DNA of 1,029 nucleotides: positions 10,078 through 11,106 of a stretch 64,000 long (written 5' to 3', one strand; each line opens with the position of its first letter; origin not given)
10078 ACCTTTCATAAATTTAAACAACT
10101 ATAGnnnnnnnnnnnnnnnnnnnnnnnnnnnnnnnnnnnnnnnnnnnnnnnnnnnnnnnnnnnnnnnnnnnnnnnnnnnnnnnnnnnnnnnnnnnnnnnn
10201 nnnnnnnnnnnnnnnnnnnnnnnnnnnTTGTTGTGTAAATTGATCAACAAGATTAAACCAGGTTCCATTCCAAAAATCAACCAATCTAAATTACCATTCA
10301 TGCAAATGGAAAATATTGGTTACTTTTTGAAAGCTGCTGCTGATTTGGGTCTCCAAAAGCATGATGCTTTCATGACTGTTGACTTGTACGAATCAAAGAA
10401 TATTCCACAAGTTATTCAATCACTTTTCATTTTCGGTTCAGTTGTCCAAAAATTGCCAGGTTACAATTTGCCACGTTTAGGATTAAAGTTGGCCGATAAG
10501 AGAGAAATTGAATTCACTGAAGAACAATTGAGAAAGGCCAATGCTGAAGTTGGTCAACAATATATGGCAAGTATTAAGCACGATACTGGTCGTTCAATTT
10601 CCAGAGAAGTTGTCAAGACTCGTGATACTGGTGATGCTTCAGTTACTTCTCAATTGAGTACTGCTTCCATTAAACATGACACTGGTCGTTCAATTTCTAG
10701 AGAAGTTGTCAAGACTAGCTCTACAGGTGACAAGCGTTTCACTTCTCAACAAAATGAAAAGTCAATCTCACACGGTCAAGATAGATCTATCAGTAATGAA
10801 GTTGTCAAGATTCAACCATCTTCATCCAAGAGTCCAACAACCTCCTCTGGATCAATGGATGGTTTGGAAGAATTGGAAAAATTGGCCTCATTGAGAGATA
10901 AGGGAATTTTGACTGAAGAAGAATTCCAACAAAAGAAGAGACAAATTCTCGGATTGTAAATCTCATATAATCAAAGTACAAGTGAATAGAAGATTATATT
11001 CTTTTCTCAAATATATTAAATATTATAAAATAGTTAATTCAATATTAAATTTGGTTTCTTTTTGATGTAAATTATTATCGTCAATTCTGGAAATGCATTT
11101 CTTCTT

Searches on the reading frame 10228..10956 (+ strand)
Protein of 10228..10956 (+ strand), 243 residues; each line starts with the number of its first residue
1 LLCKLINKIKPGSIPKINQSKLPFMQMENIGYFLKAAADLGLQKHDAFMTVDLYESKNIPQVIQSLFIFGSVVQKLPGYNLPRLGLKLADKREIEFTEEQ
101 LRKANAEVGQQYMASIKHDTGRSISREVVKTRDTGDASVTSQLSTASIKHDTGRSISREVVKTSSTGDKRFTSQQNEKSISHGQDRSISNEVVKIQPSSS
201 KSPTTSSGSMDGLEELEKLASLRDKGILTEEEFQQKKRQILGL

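Call 71: search_protein_families(library=pfam, max_evalue=0.0001, proteins=[window:10228-10956:+])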
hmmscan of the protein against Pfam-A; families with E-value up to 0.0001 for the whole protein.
window:10228-10956:+ (243 aa): 2 families
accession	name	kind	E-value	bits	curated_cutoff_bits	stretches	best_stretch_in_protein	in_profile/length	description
PF00307.36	CH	-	1.9e-12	47.8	26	1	2-72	37-106/109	Calponin homology (CH) domain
PF09851.14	SHOCT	-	2.6e-10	40.2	27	1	214-241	1-28/28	Short C-terminal domain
